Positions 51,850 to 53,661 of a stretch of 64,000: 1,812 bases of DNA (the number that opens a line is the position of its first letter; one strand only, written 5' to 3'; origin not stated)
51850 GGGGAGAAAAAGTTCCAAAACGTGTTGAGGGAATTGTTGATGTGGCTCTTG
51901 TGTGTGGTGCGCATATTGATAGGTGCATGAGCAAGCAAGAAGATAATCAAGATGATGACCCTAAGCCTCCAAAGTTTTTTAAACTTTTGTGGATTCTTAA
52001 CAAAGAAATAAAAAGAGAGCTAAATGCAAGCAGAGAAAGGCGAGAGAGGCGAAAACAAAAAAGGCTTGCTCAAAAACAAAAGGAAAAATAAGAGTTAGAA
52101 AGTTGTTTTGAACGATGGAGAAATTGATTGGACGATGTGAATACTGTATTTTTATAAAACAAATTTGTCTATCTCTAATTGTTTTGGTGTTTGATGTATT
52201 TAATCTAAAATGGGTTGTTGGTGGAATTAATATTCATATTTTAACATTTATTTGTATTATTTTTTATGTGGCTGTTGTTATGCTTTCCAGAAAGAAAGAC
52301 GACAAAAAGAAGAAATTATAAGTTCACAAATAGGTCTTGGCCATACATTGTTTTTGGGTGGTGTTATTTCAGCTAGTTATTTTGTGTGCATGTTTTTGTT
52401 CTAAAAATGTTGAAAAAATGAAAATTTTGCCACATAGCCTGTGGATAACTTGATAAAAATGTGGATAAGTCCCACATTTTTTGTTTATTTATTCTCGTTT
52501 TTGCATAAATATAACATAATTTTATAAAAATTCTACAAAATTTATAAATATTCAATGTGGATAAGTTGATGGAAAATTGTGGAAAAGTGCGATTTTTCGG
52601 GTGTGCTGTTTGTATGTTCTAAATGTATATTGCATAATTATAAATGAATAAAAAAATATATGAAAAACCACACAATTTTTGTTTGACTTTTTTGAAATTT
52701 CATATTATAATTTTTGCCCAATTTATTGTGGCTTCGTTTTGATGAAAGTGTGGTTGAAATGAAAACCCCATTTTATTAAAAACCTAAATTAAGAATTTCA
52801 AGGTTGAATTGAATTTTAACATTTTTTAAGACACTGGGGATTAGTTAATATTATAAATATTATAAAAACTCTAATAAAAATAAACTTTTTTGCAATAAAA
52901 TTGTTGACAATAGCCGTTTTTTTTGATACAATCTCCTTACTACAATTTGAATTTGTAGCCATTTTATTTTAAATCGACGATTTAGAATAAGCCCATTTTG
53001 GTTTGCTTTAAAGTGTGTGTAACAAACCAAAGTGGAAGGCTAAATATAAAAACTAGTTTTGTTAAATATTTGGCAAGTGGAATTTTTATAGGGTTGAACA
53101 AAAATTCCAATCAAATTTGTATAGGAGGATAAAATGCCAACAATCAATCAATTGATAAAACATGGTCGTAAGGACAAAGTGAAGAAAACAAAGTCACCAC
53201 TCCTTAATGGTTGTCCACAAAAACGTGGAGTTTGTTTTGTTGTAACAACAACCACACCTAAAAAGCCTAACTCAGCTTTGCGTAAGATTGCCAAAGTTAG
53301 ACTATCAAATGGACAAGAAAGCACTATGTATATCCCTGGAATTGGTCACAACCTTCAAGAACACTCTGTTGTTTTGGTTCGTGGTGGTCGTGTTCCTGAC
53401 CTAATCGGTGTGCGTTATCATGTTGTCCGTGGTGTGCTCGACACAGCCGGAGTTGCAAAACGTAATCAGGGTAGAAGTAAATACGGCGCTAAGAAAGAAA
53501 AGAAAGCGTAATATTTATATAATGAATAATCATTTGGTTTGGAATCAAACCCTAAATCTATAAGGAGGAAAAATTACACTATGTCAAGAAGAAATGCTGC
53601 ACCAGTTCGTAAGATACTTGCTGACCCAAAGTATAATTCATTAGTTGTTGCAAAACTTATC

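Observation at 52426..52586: Dense DnaA-box cluster bracketing an AT-rich spacer, far from any dnaA gene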

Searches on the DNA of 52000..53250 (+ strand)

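Call 71: search_rna_families(source=window, start=52000, end=53250, threshold=evalue, max_evalue=1)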
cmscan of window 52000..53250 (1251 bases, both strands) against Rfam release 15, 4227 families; matches with E-value up to 1: 2.
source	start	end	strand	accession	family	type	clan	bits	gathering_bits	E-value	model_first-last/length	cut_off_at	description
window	52962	52992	+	RF00979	mir-553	Gene; miRNA;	-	21.8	82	0.33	1-62/62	no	mir-553 microRNA precursor family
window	52290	52406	+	RF01577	RNase_P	Gene; ribozyme;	CL00002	21.2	100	0.85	52-168/626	no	Plasmodium RNase_P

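Call 72: search_dna_similar(query=window:52400-52720:+, collection=plasmids, mode=distant, max_rows=8)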
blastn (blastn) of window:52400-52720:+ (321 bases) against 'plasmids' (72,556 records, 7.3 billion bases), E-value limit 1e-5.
No match.

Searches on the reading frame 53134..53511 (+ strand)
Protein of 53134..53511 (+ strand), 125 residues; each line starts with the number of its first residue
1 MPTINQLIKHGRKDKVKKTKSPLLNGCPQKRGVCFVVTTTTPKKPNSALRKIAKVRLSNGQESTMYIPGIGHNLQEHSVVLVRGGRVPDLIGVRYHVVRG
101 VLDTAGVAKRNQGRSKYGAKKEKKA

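Call 6: search_protein_families(library=ncbifam, proteins=[window:53134-53511:+])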
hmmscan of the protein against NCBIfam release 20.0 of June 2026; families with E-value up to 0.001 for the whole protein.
window:53134-53511:+ (125 aa): 3 families
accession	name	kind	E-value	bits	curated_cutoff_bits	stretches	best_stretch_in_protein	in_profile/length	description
TIGR00981.1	rpsL_bact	equivalog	4.6e-63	210.6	112.95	1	1-124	1-124/124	30S ribosomal protein S12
NF003254.0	PRK04211.1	equivalog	2.3e-10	40.2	196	1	12-99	31-127/146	30S ribosomal protein S12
TIGR00982.1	uS12_E_A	equivalog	3.9e-10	39.6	140.2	1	17-99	29-120/139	30S ribosomal protein S12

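Call 9: find_encoding_contigs(protein=window:53134-53511:+, flank=10000, max_places=10)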
Protein window:53134-53511:+ (125 aa): 6 contigs read that carry it; 4 places shown.
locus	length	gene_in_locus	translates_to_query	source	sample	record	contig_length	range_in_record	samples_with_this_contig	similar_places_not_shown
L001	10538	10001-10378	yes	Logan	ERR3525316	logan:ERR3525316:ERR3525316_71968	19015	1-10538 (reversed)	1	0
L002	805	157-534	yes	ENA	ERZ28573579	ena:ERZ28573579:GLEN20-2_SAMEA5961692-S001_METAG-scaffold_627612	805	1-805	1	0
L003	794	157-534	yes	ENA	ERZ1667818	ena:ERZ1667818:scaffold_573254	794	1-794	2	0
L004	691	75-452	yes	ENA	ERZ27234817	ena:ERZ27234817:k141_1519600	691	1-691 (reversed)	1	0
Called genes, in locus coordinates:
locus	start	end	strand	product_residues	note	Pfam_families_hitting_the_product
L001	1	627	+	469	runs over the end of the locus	PF05496:RuvB_N (faint), PF04851:ResIII (faint), PF13177:DNA_pol3_delta2, PF00004:AAA, PF07728:AAA_5 (faint), PF22608:DNAX_ATPase_lid, PF12169:DNA_pol3_gamma3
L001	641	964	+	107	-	PF02575:YbaB_DNA_bd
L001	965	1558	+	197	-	PF21176:RecR_HhH, PF02132:RecR_ZnF, PF01751:Toprim, PF13662:Toprim_4, PF21175:RecR_C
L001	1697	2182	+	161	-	-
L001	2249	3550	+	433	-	PF01743:PolyA_pol, PF12627:PolyA_pol_RNAbd (weak)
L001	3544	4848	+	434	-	PF02646:RmuC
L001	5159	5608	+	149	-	-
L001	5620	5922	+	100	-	-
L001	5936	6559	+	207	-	-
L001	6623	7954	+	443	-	PF04294:VanW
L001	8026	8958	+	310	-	PF01048:PNP_UDP_1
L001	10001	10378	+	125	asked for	PF00164:Ribosom_S12_S23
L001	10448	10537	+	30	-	?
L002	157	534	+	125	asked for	PF00164:Ribosom_S12_S23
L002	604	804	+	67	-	?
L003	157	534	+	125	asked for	PF00164:Ribosom_S12_S23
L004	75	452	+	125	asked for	PF00164:Ribosom_S12_S23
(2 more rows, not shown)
